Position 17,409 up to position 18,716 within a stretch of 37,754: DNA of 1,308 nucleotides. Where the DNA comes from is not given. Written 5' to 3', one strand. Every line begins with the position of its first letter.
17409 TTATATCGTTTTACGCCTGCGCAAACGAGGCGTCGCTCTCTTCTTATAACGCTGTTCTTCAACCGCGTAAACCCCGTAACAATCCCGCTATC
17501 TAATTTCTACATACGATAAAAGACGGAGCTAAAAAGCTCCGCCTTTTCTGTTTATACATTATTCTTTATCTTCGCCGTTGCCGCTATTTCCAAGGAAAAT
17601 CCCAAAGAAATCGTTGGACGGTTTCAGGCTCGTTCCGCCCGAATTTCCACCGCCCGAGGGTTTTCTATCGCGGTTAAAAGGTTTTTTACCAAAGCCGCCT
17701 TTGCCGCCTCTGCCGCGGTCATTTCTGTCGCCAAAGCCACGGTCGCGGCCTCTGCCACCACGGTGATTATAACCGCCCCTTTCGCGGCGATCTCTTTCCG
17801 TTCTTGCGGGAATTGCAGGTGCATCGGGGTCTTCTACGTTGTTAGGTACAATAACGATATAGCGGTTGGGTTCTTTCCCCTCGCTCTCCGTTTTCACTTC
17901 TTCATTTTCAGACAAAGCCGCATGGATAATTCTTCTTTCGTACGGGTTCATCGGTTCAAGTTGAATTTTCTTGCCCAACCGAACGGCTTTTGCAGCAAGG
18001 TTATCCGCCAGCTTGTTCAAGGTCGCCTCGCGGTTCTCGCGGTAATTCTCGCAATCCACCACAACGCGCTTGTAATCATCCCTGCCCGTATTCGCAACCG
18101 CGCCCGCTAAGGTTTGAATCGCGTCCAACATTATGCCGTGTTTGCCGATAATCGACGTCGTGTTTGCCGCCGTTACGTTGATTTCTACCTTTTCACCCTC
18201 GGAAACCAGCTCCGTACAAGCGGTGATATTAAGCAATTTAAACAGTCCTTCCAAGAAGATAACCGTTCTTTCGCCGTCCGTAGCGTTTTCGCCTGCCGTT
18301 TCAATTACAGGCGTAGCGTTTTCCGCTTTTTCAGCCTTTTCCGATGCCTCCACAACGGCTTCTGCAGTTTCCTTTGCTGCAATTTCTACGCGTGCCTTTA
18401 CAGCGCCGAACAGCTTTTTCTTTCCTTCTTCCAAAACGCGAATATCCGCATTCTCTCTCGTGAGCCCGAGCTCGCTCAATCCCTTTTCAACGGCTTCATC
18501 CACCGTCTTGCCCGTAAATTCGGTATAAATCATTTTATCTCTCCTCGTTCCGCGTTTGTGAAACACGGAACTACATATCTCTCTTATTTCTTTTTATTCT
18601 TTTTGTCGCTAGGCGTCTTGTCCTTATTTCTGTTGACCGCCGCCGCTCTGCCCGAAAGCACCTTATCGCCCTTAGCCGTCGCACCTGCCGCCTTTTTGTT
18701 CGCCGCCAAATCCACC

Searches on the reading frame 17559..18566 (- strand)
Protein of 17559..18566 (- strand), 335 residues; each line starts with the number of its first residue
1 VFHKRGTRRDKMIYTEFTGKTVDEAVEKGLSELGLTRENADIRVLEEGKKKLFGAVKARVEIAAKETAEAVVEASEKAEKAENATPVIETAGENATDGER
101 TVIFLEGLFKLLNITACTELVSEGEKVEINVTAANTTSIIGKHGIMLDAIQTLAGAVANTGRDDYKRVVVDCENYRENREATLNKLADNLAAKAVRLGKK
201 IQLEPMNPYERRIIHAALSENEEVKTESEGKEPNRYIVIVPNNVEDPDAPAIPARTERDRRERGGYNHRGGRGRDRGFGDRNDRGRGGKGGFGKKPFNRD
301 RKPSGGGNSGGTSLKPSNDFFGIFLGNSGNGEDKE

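Call 5: search_protein_families(library=pfam, proteins=[window:17559-18566:-])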
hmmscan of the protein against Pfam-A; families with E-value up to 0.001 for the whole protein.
window:17559-18566:- (335 aa): 3 families
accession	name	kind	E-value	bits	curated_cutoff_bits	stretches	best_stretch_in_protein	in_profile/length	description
PF01424.28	R3H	-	2.7e-20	72.6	26.8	1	182-240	2-59/60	R3H domain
PF14804.11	Jag_N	-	1.8e-14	54.4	25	1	17-62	1-48/50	Jag N-terminus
PF13083.13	KH_KhpA-B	-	1.2e-09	38.3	32.1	1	120-167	24-71/73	KhpA/KhpB, KH domain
